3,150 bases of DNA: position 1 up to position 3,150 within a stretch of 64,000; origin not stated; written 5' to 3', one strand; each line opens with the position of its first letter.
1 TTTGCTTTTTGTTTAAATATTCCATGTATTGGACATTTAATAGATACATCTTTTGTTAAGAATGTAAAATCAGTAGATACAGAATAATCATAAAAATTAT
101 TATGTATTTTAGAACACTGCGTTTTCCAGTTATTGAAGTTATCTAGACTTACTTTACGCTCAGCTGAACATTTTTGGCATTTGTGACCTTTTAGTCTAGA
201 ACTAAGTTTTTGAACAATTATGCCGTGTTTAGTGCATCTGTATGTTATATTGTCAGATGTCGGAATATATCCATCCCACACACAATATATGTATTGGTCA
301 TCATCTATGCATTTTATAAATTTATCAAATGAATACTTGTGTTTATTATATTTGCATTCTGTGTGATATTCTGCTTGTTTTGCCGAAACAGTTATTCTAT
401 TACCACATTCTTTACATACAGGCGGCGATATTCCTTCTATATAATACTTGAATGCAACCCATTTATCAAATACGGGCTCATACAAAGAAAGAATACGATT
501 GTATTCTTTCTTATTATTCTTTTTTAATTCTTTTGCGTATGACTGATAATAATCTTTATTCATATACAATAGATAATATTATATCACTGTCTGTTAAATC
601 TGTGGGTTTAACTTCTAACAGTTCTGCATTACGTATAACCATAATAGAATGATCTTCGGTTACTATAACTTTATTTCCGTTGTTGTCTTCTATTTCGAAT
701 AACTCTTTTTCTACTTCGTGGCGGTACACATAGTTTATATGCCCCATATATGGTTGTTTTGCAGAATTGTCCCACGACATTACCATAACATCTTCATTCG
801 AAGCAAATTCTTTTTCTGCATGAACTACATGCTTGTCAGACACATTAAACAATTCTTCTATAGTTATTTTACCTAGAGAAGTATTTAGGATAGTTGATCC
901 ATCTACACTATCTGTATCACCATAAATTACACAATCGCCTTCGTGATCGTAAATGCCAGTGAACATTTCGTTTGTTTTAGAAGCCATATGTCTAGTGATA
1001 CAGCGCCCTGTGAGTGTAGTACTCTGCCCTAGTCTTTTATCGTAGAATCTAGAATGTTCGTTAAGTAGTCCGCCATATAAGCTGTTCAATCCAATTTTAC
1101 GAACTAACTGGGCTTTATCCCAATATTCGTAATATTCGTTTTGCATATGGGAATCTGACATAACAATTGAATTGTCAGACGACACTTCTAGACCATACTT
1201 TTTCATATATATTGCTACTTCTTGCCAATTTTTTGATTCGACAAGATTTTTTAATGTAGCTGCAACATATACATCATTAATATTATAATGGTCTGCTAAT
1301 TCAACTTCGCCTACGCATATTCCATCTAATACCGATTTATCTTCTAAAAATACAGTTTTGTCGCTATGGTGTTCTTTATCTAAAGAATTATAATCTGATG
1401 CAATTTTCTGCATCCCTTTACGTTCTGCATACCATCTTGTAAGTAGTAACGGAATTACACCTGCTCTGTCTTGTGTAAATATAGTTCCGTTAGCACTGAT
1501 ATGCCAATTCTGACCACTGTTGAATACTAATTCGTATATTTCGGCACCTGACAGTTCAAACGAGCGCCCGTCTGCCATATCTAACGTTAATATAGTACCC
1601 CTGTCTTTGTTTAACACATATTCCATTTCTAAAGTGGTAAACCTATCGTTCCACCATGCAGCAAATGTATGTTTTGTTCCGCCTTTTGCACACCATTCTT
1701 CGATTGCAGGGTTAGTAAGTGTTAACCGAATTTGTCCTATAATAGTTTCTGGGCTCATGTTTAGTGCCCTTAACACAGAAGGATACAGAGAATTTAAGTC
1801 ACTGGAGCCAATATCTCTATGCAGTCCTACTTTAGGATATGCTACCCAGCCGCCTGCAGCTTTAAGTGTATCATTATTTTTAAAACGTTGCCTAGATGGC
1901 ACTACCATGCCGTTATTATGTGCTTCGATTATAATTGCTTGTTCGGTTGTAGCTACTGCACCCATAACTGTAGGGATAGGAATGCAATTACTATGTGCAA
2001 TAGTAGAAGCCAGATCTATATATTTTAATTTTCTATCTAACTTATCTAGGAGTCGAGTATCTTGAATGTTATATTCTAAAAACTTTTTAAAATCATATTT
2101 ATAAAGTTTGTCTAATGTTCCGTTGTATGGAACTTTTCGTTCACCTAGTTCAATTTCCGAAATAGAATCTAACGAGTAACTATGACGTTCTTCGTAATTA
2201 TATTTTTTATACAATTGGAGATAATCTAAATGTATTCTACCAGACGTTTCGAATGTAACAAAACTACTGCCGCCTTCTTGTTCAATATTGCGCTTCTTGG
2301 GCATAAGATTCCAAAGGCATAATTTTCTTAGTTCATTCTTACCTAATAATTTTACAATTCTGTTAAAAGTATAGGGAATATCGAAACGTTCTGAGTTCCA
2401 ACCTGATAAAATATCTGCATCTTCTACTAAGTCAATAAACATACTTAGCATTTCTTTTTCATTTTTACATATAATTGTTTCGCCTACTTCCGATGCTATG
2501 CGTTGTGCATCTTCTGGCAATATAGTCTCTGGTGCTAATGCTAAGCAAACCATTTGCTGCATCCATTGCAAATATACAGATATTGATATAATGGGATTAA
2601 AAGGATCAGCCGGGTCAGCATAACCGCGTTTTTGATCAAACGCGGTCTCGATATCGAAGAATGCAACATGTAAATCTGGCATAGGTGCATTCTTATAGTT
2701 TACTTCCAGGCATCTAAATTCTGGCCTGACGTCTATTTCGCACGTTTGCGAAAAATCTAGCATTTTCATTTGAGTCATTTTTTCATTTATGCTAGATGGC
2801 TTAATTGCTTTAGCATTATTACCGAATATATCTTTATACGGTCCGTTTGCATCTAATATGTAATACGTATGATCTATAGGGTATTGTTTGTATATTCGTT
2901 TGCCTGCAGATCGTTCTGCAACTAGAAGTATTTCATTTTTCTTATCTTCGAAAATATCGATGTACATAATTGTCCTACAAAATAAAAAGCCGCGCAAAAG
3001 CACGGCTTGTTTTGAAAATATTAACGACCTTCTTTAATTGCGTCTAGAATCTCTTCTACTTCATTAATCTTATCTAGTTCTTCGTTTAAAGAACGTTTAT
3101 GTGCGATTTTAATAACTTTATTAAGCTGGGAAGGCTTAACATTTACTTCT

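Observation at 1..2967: Fractured gp43 DNA polymerase: split intein at the YGDTD|S site with a free-standing endonuclease gene between the halves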

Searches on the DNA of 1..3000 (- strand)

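Call 5: search_dna_similar(query=window:1-3000:-, collection=phages, mode=near, max_rows=30)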
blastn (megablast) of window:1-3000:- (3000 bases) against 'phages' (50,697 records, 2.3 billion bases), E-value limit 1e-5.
Records with a match: 10; places in all: 10; records where one place covers at least 80% of the query: 10.
Best place of each record, by identity: >=99% 2; 95-99% 8.
By first word of the organism name: Pseudomonas 10.
By host as written in the record: Pseudomonas aeruginosa PAO1 5; - 3; Pseudomonas aeruginosa 2.
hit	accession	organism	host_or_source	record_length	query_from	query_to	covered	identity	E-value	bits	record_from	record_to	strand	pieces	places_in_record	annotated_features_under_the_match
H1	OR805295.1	Pseudomonas phage Paride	Pseudomonas aeruginosa PAO1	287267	1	3000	100%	99.2%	0e+0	5408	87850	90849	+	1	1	DNA polymerase | homing endonuclease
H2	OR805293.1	Pseudomonas phage Deifobo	Pseudomonas aeruginosa PAO1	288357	1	3000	100%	99.0%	0e+0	5380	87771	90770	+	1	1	DNA polymerase | homing endonuclease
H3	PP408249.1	Pseudomonas phage vB_Pa-PAC2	Pseudomonas aeruginosa PAO1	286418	1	3000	100%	99.0%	0e+0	5369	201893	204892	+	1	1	DNA polymerase | putative Hef-like homing endonuclease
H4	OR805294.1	Pseudomonas phage Ettore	Pseudomonas aeruginosa PAO1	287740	1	3000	100%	98.7%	0e+0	5330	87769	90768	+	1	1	DNA polymerase | homing endonuclease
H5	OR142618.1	Pseudomonas phage Callisto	Pseudomonas aeruginosa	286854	1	3000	100%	98.7%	0e+0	5319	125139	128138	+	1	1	hypothetical protein (x2)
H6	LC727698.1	Pseudomonas phage sp. 30-3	Pseudomonas aeruginosa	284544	1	3000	100%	98.4%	0e+0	5275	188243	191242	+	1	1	hypothetical protein (x2)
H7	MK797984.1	Pseudomonas phage vB_PaeM_PA5oct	-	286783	1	3000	100%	98.4%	0e+0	5269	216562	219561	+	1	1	DNA polymerase | putative Hef-like homing endonuclease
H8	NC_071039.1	Pseudomonas phage vB_PaeM_PA5oct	-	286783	1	3000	100%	98.4%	0e+0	5269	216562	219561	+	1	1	DNA polymerase | putative Hef-like homing endonuclease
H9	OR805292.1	Pseudomonas phage Cassandra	Pseudomonas aeruginosa PAO1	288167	1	3000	100%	98.4%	0e+0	5269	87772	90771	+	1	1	DNA polymerase | homing endonuclease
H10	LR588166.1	Pseudomonas phage vB_PaeM_MIJ3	-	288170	1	3000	100%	98.3%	0e+0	5252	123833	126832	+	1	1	polB: DNA polymerase II | HNH homing endonuclease III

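Call 6: get_annotated_region(hit=H1, flank=6000)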
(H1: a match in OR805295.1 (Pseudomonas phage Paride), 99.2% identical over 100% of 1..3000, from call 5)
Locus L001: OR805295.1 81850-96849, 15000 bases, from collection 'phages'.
description: Pseudomonas phage Paride, complete genome.
organism: Pseudomonas phage Paride (NCBI taxid 3092178)
taxonomy: Viruses; Duplodnaviria; Heunggongvirae; Uroviricota; Caudoviricetes; Arenbergviridae; Wroclawvirus
host: Pseudomonas aeruginosa PAO1; source: vegetal compost; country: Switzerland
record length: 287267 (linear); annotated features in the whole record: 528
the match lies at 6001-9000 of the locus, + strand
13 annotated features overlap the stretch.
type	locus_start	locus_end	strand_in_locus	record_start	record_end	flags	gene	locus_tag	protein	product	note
CDS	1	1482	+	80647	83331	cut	-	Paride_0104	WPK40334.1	hypothetical protein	unknown function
CDS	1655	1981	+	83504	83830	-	-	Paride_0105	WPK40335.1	hypothetical protein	unknown function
CDS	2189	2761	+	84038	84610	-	-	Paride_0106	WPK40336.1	cytidyltransferase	other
CDS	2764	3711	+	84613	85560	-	-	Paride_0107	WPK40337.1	hypothetical protein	unknown function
CDS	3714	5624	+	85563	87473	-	-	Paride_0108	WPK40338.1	hypothetical protein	unknown function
CDS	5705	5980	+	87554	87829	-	-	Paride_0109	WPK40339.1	hypothetical protein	unknown function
CDS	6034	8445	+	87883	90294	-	-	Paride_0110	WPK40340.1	DNA polymerase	DNA and RNA nucleotide metabolism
CDS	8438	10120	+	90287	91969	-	-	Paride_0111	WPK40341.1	homing endonuclease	DNA and RNA nucleotide metabolism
CDS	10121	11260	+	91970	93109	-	-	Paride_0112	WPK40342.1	DNA polymerase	DNA and RNA nucleotide metabolism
CDS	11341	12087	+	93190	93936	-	-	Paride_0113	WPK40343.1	hypothetical protein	unknown function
CDS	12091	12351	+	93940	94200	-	-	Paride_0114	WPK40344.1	hypothetical protein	unknown function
CDS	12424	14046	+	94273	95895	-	-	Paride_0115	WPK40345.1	hypothetical protein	unknown function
CDS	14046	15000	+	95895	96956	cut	-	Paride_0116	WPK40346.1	hypothetical protein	unknown function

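Call 7: get_annotated_region(hit=H7, flank=6000)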
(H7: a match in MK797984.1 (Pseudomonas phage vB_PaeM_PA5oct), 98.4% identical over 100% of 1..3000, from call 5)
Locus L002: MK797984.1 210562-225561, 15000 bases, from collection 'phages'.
description: Pseudomonas phage vB_PaeM_PA5oct, complete genome.
organism: Pseudomonas phage vB_PaeM_PA5oct (NCBI taxid 2163605)
taxonomy: Viruses; Duplodnaviria; Heunggongvirae; Uroviricota; Caudoviricetes; Arenbergviridae; Wroclawvirus; Wroclawvirus PA5oct
host: -; source: -; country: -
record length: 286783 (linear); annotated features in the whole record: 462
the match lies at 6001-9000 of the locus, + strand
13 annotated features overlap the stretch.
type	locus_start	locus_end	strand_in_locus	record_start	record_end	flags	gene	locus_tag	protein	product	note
CDS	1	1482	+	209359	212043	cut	-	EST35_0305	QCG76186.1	structural protein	ESI-MS/MS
CDS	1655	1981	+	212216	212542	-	-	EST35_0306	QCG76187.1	structural protein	ESI-MS/MS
CDS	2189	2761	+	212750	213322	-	-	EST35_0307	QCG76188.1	hypothetical protein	-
CDS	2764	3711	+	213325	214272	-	-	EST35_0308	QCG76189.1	kelch-like protein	ESI-MS/MS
CDS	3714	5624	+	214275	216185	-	-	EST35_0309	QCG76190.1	putative adhesin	ESI-MS/MS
CDS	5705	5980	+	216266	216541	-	-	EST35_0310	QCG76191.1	structural protein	ESI-MS/MS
CDS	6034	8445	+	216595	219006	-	-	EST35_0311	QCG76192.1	DNA polymerase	-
CDS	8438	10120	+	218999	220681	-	-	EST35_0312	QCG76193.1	putative Hef-like homing endonuclease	-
CDS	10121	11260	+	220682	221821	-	-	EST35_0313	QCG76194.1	DNA polymerase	-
CDS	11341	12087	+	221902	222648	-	-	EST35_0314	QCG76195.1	structural protein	ESI-MS/MS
CDS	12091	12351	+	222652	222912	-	-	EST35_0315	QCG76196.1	hypothetical protein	-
CDS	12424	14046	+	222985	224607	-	-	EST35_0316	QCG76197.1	hypothetical protein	-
CDS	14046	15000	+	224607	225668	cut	-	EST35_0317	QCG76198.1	hypothetical protein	-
